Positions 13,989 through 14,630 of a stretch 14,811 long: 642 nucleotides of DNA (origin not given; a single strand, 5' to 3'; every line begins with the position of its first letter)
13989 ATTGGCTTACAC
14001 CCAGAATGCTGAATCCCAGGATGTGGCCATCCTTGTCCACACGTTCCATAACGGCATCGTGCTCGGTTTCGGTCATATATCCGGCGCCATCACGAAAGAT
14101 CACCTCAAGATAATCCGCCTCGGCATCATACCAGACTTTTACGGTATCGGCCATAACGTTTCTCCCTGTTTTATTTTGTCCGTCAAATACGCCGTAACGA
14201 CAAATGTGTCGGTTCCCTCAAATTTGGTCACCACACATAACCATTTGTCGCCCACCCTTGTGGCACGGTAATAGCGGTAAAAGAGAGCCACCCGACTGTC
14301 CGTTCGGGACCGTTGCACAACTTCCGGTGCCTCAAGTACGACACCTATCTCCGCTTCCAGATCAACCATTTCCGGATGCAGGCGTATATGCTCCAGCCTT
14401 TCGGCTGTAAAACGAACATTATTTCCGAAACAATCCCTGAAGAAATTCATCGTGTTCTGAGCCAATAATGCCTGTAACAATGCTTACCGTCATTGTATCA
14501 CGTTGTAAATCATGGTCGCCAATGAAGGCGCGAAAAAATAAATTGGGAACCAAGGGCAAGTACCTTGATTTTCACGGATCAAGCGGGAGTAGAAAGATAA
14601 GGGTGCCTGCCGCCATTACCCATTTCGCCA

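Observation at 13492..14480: Overlapping DUF4258/DUF2283 gene pair (putative toxin-antitoxin) immediately upstream of arfB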

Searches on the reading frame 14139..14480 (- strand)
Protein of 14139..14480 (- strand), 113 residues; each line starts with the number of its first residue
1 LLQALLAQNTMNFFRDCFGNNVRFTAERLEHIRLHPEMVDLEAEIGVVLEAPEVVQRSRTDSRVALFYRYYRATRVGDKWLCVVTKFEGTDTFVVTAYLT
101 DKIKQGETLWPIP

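Call 3: search_protein_families(library=pfam, proteins=[window:14139-14480:-], max_evalue=1)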
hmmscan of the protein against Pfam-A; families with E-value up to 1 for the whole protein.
window:14139-14480:- (113 aa): 2 families
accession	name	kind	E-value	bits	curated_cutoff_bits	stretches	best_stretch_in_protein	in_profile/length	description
PF14076.12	DUF4258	-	0.042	14.6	25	1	43-98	17-70/71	Domain of unknown function (DUF4258)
PF07100.16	ASRT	-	0.11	13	25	1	21-64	58-107/119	Anabaena sensory rhodopsin transducer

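Call 4: search_protein_families(library=ncbifam, proteins=[window:14139-14480:-], max_evalue=1)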
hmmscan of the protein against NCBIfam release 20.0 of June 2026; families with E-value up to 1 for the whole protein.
window:14139-14480:- (113 aa): 0 families

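Call 7: find_homologous_proteins(query=window:14139-14450:-)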
Query window:14139-14450:- (103 aa): 48 proteins with E <= 0.001 among 52 candidates.
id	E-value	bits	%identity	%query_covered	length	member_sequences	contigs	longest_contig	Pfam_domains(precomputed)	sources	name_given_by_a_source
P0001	2.4e-62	225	98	100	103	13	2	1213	-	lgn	-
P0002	1.5e-51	191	83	100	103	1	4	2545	-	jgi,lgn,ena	-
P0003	1.7e-42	161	78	92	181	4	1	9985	-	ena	-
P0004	3.3e-40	154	68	98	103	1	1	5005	-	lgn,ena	-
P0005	1.4e-37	146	66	99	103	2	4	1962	-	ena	-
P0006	8.1e-34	134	61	98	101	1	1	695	-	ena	-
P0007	1.6e-33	133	60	99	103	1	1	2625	-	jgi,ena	-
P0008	2.9e-33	132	59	99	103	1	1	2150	-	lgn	-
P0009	1.1e-32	130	58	98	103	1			-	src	-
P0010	1.3e-32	130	60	98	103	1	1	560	-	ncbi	-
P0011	9.8e-32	127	61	99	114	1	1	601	-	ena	-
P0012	2.1e-31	126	57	98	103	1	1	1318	-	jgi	jgi:hypothetical protein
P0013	1.1e-30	124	67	87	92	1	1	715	-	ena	-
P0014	1.1e-30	123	60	98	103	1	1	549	-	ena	-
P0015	1.3e-30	123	60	97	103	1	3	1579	-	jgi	jgi:hypothetical protein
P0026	2.8e-28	116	58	98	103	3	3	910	-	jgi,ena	-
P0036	8.5e-26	108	55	98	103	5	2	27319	PF18810.7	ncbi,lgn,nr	ncbi:MAG: hypothetical protein HGB21_00930 [Nitrospirae bacterium]|nr:hypothetical protein [Nitrospi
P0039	2.8e-25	106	54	100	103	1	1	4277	PF18810.7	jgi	jgi:hypothetical protein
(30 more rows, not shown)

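Call 10: search_protein_families(library=pfam, alignment_id=A1, max_evalue=1)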
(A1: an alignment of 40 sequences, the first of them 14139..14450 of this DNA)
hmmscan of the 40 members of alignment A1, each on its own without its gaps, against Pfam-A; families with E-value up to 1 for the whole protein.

A. member 1, window:14139-14450:- (103 aa): 2 families
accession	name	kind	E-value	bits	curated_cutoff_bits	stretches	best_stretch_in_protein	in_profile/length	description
PF14076.12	DUF4258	-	0.033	14.9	25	1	33-88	17-70/71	Domain of unknown function (DUF4258)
PF07100.16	ASRT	-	0.088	13.2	25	1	11-54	58-107/119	Anabaena sensory rhodopsin transducer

B. families by the number of members that match (of 40 scanned): 15 families
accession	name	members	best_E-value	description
PF18810.6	PBECR2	34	9.6e-06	phage-Barnase-EndoU-ColicinE5/D-RelE like nuclease2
PF14076.12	DUF4258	31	0.00022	Domain of unknown function (DUF4258)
PF18882.5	DUF5647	2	0.008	Family of unknown function (DUF5647)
PF18798.6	LPD3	2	0.14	Large polyvalent protein-associated domain 3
PF03037.21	KMP11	1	0.028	Kinetoplastid membrane protein 11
PF18008.6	Bac_RepA_C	1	0.032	Replication initiator protein A C-terminal domain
PF08815.15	Nuc_rec_co-act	1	0.038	Nuclear receptor coactivator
PF07372.17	DUF1491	1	0.064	Protein of unknown function (DUF1491)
PF07100.16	ASRT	1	0.088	Anabaena sensory rhodopsin transducer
PF04399.18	Glutaredoxin2_C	1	0.094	Glutaredoxin 2, C terminal domain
PF21983.2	NikA-like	1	0.11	Mobilization protein NikA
PF12860.13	PAS_7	1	0.13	PAS fold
PF03636.21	Glyco_hydro_65N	1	0.15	Glycosyl hydrolase family 65, N-terminal domain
PF08439.15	Peptidase_M3_N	1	0.21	Oligopeptidase F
PF16128.11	DUF4840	1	0.24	Domain of unknown function (DUF4840)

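Call 11: search_solved_structures(query=A1, max_evalue=10, show_alignments=2)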
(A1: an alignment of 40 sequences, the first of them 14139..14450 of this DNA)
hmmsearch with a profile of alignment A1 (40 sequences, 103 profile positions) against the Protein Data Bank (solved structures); distinct sequences matched with E-value up to 10: 5.
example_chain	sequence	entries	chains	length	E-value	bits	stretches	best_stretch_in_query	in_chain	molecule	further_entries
6z6f_C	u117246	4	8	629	0.14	15.5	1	6-71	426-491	HDA1 complex subunit 2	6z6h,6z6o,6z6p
7c7m_A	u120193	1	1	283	0.64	13.4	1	39-96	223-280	Staphylopine biosynthesis enzyme CntL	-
7c9k_A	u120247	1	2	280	0.64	13.3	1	39-96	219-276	D-histidine 2-aminobutanoyltransferase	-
8zx0_A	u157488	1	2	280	0.65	13.3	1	39-96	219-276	D-histidine 2-aminobutanoyltransferase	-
7c9m_A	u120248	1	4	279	0.67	13.3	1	39-96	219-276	D-histidine 2-aminobutanoyltransferase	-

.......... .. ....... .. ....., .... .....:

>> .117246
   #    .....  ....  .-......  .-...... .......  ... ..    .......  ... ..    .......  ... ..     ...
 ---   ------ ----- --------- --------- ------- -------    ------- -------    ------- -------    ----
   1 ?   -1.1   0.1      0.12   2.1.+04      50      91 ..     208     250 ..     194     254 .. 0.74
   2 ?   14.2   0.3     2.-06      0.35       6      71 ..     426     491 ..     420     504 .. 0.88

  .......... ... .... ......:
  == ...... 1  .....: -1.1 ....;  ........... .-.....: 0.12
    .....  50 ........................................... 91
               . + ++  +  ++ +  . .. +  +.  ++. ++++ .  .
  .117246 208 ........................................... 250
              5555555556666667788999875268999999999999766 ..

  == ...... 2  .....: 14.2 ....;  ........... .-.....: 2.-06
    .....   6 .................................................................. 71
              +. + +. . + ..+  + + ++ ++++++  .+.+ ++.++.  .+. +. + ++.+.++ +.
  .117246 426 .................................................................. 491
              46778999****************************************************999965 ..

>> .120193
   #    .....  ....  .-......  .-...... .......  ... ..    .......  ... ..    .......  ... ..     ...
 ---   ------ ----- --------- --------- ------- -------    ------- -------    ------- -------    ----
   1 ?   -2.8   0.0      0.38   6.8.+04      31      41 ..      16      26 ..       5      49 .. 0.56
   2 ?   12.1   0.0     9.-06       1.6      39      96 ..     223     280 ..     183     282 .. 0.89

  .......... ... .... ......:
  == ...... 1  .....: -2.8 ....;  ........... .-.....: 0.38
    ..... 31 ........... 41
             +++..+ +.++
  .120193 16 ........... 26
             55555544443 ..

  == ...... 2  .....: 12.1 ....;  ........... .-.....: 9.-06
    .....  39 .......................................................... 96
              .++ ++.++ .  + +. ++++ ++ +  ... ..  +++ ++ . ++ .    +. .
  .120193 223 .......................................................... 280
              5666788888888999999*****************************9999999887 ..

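Call 12: find_related_loci(query=A1, collection=genome_contigs, flank=3000)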
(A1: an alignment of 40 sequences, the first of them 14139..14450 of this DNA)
Query A1 (103 aa) in genome_contigs; peptide patterns used: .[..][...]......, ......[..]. (x = any residue, [..] = any of these).
572 stretches matched a pattern; 544 encode a relative of the query (tblastn E <= 1e-3); the best 80 are kept; 80 distinct loci.
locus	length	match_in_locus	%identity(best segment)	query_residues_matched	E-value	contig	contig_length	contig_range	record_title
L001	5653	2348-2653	74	1-102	1e-49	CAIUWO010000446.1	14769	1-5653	MAG: Candidatus Hydrogenedentes bacterium isolate Loclat_bin-18389 genome assembly, contig: bin-18389:0446/1056, whole g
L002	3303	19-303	78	8-102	2e-47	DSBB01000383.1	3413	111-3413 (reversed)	MAG TPA_asm: Candidatus Hydrogenedentota bacterium isolate SpSt-1162 Ga0129302_1018784, whole genome shotgun sequence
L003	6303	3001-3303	62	1-101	2e-40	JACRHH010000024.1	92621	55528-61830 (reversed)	MAG: Nitrospirae bacterium isolate NC_groundwater_1772_Pr3_B-0.1um_56_14 SR-2_scaffold_141_2679644, whole genome shotgun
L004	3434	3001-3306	62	1-102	6e-39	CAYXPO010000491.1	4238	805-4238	MAG TPA_asm: uncultured Nitrospirales bacterium isolate binchicken_co117_52 genome assembly, contig: NODE_34901_length_4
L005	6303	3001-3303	59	1-101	1e-38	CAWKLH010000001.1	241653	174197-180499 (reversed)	MAG: Nitrospirota bacterium isolate MFD04651.bin.1.135 genome assembly, contig: contig_10208, whole genome shotgun seque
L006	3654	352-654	59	1-101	2e-38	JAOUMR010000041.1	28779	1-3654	MAG: Nitrospira sp. isolate 8_1_July_SF_Bin45 8_1_July_SF_Bin45_scaffold_444_c1, whole genome shotgun sequence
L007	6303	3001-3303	58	1-101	7e-38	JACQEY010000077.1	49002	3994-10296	MAG: Nitrospirae bacterium isolate NC_groundwater_1033_Pr1_S-0.65um_56_10 Montesol18_Sp65_coassembly_scaffold_543384, wh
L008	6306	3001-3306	61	1-102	1e-37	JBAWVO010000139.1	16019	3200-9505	MAG: Planctomycetota bacterium isolate ELA013 MAG013_139, whole genome shotgun sequence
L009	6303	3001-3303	59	1-101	2e-37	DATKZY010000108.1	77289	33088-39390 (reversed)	MAG TPA_asm: Planctomycetota bacterium isolate SMAG_U14257 k141_432599, whole genome shotgun sequence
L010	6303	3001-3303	58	1-101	1e-37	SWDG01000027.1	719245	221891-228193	MAG: Nitrospira sp. isolate RSF1 Nitrospira_sp_RSF1_2, whole genome shotgun sequence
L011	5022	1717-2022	60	1-102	2e-37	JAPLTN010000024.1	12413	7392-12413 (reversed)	MAG: Verrucomicrobia bacterium isolate LacPavin_0419_WC70S_MAG_62_12 LacPavin_0419_WC70S_scaffold_21735, whole genome sh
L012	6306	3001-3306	58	1-102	4e-37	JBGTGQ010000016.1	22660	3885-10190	MAG: Terrimicrobiaceae bacterium isolate JTS-RE219 k141_9949091, whole genome shotgun sequence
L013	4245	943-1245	58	1-101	5e-37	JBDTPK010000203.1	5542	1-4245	MAG: Nitrospirota bacterium isolate cluster3_bin.197 NODE_81066_length_5542_cov_10.601786, whole genome shotgun sequence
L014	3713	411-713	58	1-101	4e-37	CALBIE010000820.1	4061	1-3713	MAG TPA_asm: uncultured Verrucomicrobiales bacterium isolate ERR2206756_bin.174_CONCOCT_v1.1_MAG genome assembly, contig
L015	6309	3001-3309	59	1-103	3e-37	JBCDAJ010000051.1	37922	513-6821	MAG: Cyanobacteria bacterium P01_F01_bin.56 k141_2030487_length_37922_cov_51.4597, whole genome shotgun sequence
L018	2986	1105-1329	80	28-102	7e-37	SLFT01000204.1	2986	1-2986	MAG: Candidatus Hydrogenedentota bacterium isolate CSSed162cmB_64 CSSed16-2cmB-203972, whole genome shotgun sequence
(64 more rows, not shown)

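Call 29: find_encoding_contigs(protein=P0002, flank=5000, max_places=4)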
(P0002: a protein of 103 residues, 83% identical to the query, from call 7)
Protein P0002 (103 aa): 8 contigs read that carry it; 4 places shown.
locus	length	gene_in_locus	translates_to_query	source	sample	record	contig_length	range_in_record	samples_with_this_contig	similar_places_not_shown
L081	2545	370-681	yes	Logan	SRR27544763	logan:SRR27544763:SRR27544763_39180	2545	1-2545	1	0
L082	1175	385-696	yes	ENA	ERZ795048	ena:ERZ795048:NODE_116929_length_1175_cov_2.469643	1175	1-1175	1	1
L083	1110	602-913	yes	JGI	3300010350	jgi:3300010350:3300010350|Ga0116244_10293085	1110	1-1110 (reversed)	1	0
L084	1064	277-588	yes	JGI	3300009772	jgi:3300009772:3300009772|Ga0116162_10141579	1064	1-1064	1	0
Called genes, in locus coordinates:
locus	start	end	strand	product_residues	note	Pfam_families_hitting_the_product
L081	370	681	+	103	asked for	-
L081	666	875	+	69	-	PF10049:DUF2283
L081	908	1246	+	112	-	PF00472:RF-1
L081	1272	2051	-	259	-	PF06439:3keto-disac_hyd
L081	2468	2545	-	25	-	?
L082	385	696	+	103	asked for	-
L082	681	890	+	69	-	PF10049:DUF2283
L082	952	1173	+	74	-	?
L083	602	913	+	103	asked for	-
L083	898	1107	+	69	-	PF10049:DUF2283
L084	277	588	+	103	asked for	-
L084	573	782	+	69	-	PF10049:DUF2283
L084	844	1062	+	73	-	?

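Call 30: find_encoding_contigs(protein=P0003, flank=8000, max_places=3)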
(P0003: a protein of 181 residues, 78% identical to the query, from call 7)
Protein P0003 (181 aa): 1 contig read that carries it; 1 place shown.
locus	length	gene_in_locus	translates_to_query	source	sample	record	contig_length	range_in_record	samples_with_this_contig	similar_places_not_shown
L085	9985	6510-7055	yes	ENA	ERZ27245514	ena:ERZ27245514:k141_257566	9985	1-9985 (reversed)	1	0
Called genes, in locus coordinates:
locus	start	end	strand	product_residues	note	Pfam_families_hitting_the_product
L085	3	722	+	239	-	?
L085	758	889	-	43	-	-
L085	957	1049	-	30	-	-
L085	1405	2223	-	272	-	PF00590:TP_methylase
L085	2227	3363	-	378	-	PF01053:Cys_Met_Meta_PP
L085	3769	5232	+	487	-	PF13360:PQQ_2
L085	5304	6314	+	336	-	PF01436:NHL (faint), PF08450:SGL (faint)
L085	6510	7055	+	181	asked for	-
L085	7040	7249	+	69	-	PF10049:DUF2283 (weak)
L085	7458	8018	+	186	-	PF12838:Fer4_7 (faint), PF00037:Fer4 (faint), PF12837:Fer4_6 (faint), PF13237:Fer4_10 (faint)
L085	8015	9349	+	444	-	PF12801:Fer4_5, PF14697:Fer4_21 (faint), PF12837:Fer4_6 (faint), PF12838:Fer4_7 (faint), PF12801:Fer4_5 (weak), PF00037:Fer4 (weak)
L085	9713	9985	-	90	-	?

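Call 33: predict_structure(alignment_id=A1)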
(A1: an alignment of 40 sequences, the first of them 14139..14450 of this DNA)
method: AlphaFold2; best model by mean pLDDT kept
length: 103 residues; sequences in the alignment: 40
mean_pLDDT: 92.7   pTM: 0.87
mean pLDDT of the five models: 92.7, 92.3, 91.6, 91.3, 89.4
residues with pLDDT >= 90: 80; 70-90: 21; 50-70: 2; < 50: 0
segments of 3 or more residues with pLDDT < 50: none
pLDDT, mean of each block of 10 residues (from residue 1): 89 92 88 93 96 97 94 95 95 94 73
secondary structure, 60 per line:
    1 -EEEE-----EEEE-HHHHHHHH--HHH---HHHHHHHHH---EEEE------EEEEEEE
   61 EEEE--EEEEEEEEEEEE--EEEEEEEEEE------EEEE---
elements in order: E2-5 E11-14 H16-23 H32-40 E44-47 E54-64 E67-78 E81-90 E97-100

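Call 49: search_protein_families(library=padloc, proteins=[window:14139-14450:-], max_evalue=1)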
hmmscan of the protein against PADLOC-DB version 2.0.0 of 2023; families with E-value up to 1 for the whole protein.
window:14139-14450:- (103 aa): 0 families

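Call 50: search_protein_families(library=phrogs, proteins=[window:14139-14450:-], max_evalue=1)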
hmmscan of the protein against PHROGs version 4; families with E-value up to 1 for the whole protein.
window:14139-14450:- (103 aa): 1 family
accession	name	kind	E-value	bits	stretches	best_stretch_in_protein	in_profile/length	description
phrog_31858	-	unknown function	0.26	12.5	1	70-94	18-43/62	-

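Call 63: search_protein_representatives(alignment_id=A1)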
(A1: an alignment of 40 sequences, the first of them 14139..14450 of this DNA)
Query: 40 sequences, 103 profile positions. Proteins with E-value up to 0.001 (for the whole library): 1979; up to 1e-10: 624; up to 1e-30: 23. The best 150 are listed.
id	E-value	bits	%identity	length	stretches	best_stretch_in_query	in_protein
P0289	2.5e-45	168.9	-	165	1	1-103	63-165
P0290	1.2e-43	163.5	-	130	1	1-103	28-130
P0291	2.8e-43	162.3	-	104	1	1-101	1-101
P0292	4.0e-42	158.6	-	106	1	1-102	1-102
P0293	2.7e-41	155.9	-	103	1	1-102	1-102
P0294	6.0e-41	154.8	-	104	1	1-102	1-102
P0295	1.1e-40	153.9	-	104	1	1-102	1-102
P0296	5.4e-38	145.3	-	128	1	1-102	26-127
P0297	3.3e-36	139.6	-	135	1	1-102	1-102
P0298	4.1e-36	139.3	-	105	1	5-102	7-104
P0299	1.4e-35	137.6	-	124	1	13-102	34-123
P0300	4.4e-34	132.8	-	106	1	1-102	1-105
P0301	1.0e-33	131.6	-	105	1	1-102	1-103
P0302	1.1e-33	131.5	-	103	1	1-102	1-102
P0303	2.3e-33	130.5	-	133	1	2-103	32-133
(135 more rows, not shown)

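Call 64: search_protein_families(library=pfam, proteins=[P0036, P0039, P0026], max_evalue=0.1)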
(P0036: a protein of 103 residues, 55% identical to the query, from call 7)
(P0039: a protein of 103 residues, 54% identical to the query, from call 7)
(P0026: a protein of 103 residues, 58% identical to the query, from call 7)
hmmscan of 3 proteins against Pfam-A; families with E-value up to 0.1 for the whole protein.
P0036 (103 aa): 1 family
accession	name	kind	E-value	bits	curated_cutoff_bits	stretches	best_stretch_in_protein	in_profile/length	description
PF18810.6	PBECR2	-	9.6e-06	26.2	27.1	1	2-88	15-102/120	phage-Barnase-EndoU-ColicinE5/D-RelE like nuclease2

P0039 (103 aa): 1 family
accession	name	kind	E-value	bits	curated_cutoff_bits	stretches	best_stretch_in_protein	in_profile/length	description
PF18810.6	PBECR2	-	1.5e-05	25.6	27.1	1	2-87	15-101/120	phage-Barnase-EndoU-ColicinE5/D-RelE like nuclease2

P0026 (103 aa): 2 families
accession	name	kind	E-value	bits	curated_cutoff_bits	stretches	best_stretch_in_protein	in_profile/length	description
PF18810.6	PBECR2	-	2.3e-05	25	27.1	1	3-93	16-106/120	phage-Barnase-EndoU-ColicinE5/D-RelE like nuclease2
PF14076.12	DUF4258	-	0.0049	17.6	25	1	33-88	17-70/71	Domain of unknown function (DUF4258)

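Call 70: fold_search(model_id=the predicted structure, library=pdb)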
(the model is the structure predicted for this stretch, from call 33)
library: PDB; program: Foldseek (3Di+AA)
matches with E <= 10: 877; with E <= 0.001: 0
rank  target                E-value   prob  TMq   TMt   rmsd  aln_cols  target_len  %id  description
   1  7vd7_A                2.2e-01  0.54  0.37  0.40   5.6        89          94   10  Toxin - Antitoxin complex from Salmonella enterica serovar Typhimurium (released 2022-09-14)
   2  7nbu_Y                2.2e-01  0.47  0.36  0.31   9.4        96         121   11  Structure of the HigB1 toxin mutant K95A from Mycobacterium tuberculosis (Rv1955) and its target, the cspA mRNA, on th (released 2022-03-02)
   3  5mmd_F                2.7e-01  0.85  0.33  0.17   3.2        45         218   22  TMB-1. Structural insights into TMB-1 and the role of residue 119 and 228 in substrate and inhibitor binding (released 2017-03-29)
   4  6jv4_B                2.8e-01  0.66  0.30  0.16   4.2        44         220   14  Crystal structure of metallo-beta-lactamase VMB-1 (released 2019-11-27)
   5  7q3e_A                3.2e-01  0.94  0.41  0.09   2.8        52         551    6  Structure of the mouse CPLANE-RSG1 complex (released 2022-04-06)
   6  5ev6_C                3.2e-01  0.85  0.33  0.16   3.4        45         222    9  Crystal structure of the native, di-zinc metallo-beta-lactamase IMP-1 (released 2016-06-01)
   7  6l3s_A                3.2e-01  0.80  0.33  0.17   3.5        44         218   14  Crystal structure of metallo-beta-lactamase IMP-27 from Morganella morganii (released 2020-10-28)
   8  1wuo_A                3.4e-01  0.82  0.33  0.16   2.9        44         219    9  Crystal structure of metallo-beta-lactamase IMP-1 mutant (D81A) (released 2005-03-29)
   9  6lfd_A                3.4e-01  0.66  0.31  0.16   3.9        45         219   13  Crystal structure of VMB-1 at pH5.5(Bis-Tris) (released 2020-02-26)
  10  6r78_A                3.6e-01  0.75  0.33  0.17   3.2        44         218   11  Structure of IMP-13 metallo-beta-lactamase in apo form (loop closed) (released 2020-04-01)
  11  5act_B                3.6e-01  0.63  0.30  0.15   3.9        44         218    9  W228S-Investigation of the impact from residues W228 and Y233 in the metallo-beta-lactamase GIM-1 (released 2015-12-23)
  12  5ja8_E                3.6e-01  0.35  0.34  0.33   6.0        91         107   10  Crystal structure of the HigB2 toxin in complex with Nb2 (released 2017-04-05)
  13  6jv4_A                3.8e-01  0.69  0.33  0.17   3.9        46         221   15  Crystal structure of metallo-beta-lactamase VMB-1 (released 2019-11-27)
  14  1jje_B                4.2e-01  0.80  0.34  0.17   3.1        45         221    9  IMP-1 METALLO BETA-LACTAMASE FROM PSEUDOMONAS AERUGINOSA IN COMPLEX WITH A BIARYL SUCCINIC ACID INHIBITOR (11) (released 2001-07-25)
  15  6rzr_A                4.2e-01  0.72  0.33  0.17   3.1        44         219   11  Structure of IMP-13 metallo-beta-lactamase complexed with hydrolysed imipenem (released 2020-04-01)
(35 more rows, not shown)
